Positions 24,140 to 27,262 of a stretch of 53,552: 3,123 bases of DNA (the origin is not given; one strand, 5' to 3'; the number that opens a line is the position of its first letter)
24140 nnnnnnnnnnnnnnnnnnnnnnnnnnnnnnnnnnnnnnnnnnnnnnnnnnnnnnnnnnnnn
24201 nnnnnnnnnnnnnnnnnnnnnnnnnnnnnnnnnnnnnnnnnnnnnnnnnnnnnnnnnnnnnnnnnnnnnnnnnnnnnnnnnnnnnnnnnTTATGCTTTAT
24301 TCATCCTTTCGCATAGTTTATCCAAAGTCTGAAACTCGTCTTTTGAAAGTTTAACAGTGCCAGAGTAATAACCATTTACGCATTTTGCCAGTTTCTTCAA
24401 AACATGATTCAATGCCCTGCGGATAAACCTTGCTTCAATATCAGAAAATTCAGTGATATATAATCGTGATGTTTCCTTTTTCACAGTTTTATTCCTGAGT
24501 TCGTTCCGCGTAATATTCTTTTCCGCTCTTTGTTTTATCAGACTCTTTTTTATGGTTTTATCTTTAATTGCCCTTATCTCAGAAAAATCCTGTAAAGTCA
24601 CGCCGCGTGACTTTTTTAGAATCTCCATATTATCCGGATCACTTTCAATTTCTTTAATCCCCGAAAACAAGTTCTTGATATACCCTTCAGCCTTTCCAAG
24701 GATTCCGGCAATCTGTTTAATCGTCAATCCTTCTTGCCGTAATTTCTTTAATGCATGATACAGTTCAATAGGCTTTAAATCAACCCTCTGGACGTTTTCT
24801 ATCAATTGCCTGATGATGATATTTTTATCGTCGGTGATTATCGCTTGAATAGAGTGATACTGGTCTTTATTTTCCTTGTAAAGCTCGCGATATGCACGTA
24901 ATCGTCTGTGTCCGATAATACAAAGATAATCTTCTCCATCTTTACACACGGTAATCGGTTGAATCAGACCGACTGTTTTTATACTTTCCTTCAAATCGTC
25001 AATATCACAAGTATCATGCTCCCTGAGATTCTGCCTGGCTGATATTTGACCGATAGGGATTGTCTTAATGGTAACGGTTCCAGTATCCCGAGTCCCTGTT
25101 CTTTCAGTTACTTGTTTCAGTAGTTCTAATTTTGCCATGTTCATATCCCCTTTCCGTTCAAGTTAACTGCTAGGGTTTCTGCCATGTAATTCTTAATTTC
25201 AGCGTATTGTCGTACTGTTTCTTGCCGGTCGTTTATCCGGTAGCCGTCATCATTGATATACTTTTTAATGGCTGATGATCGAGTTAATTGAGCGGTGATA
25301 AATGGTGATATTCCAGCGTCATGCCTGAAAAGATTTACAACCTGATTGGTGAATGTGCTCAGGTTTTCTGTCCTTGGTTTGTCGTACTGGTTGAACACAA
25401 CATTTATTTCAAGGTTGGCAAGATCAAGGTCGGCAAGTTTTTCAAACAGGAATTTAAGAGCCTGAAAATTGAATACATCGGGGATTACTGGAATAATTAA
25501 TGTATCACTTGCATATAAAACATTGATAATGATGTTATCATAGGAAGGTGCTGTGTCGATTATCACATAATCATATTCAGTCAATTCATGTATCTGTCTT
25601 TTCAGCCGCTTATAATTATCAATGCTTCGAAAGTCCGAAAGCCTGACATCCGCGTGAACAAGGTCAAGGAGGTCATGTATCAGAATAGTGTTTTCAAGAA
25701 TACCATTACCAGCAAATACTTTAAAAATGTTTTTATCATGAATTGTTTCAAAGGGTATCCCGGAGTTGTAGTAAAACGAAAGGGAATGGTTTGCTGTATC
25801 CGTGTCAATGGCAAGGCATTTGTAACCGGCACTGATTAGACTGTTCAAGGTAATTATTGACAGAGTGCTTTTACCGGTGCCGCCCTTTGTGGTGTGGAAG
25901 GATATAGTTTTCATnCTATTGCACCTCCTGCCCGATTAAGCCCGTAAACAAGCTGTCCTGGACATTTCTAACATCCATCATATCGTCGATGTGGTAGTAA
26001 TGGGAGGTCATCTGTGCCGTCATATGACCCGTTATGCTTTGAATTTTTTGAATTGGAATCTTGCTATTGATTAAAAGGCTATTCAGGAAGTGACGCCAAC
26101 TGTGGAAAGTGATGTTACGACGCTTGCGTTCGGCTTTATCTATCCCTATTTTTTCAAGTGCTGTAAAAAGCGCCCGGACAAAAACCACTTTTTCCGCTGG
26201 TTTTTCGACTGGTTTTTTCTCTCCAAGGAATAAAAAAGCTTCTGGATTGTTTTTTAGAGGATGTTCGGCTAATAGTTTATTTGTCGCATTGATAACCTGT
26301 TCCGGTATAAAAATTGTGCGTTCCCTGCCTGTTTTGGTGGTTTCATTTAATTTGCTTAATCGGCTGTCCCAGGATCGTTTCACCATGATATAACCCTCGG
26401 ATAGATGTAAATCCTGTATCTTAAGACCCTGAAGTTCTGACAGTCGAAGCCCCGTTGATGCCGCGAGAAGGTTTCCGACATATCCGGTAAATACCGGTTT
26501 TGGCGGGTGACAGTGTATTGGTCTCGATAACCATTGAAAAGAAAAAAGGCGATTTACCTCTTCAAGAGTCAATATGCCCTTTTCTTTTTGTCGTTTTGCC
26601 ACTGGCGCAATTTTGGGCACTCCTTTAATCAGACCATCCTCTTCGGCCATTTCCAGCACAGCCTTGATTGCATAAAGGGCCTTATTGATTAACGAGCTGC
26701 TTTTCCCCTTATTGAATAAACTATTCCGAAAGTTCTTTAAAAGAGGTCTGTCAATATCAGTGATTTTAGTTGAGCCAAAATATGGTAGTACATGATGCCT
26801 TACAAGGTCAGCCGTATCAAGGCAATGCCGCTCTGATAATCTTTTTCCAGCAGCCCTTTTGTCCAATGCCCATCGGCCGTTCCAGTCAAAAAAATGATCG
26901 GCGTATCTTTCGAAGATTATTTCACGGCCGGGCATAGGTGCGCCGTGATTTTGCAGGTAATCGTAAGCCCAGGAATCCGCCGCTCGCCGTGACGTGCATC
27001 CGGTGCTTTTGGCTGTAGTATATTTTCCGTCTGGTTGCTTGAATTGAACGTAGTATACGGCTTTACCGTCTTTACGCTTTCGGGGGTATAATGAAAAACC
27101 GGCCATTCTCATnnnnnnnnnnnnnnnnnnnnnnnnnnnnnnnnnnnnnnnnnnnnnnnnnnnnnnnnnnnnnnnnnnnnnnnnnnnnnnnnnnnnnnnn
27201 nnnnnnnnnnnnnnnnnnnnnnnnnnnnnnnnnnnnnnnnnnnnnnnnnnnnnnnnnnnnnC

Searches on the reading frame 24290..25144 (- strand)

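Call 56: search_protein_families(library=pfam, proteins=[window:24290-25144:-], max_evalue=0.01)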
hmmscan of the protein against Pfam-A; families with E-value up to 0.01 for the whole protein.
window:24290-25144:- (284 aa): 2 families
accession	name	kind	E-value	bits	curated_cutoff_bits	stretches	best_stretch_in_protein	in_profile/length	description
PF02195.25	ParB_N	-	4.6e-11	43.1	26.3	1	27-119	4-95/95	ParB N-terminal domain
PF17762.8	HTH_ParB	-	0.0049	17.4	22.6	1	122-160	2-41/102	ParB HTH domain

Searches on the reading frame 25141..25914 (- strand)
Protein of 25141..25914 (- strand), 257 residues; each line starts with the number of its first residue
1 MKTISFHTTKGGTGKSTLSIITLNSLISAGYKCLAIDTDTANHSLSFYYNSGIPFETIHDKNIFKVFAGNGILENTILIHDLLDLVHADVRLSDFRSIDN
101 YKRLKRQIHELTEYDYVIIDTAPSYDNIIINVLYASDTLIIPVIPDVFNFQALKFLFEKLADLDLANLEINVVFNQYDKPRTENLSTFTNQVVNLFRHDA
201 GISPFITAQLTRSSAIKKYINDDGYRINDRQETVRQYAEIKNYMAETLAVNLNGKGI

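Call 56: search_protein_families(library=pfam, proteins=[window:25141-25914:-], max_evalue=0.01)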
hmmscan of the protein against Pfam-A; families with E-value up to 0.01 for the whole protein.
window:25141-25914:- (257 aa): 7 families
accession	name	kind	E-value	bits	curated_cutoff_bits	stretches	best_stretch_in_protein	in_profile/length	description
PF13614.12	AAA_31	-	1.4e-24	87.4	27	1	1-163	1-167/177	AAA domain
PF09140.17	MipZ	-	1e-08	35.3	20.7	1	4-148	3-134/262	ATPase MipZ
PF01656.29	CbiA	-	1.5e-08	35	25.4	1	5-186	2-93/125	CobQ/CobB/MinD/ParA nucleotide binding domain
PF02374.21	ArsA_ATPase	-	3.6e-07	30.1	24.3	1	6-51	5-49/305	Anion-transporting ATPase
PF16575.11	CLP1_P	-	0.00057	20.2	26.6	1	12-46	4-38/188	mRNA cleavage and polyadenylation factor CLP1 P-loop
PF10609.15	ParA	-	0.0029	17.5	27.1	0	3-71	5-72/246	NUBPL iron-transfer P-loop NTPase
PF01583.26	APS_kinase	-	0.0035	17.8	21.1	0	7-46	7-46/152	Adenylylsulphate kinase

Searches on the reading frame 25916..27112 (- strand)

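Call 56: search_protein_families(library=pfam, proteins=[window:25916-27112:-], max_evalue=0.01)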
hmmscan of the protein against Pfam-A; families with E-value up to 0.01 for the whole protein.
window:25916-27112:- (398 aa): 4 families
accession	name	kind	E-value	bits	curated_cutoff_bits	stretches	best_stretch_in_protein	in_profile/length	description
PF00589.27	Phage_integrase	-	4.4e-24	85.6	27.1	1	215-377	29-170/172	Phage integrase family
PF14659.12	Phage_int_SAM_3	-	3.8e-06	27.5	22.6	1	102-132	27-57/58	Phage integrase, N-terminal SAM-like domain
PF13102.12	Phage_int_SAM_5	-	0.0013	19.5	22.3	0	111-164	35-90/98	Phage integrase SAM-like domain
PF16795.10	Phage_integr_3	-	0.0065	16.8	27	0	319-373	90-144/161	Archaeal phage integrase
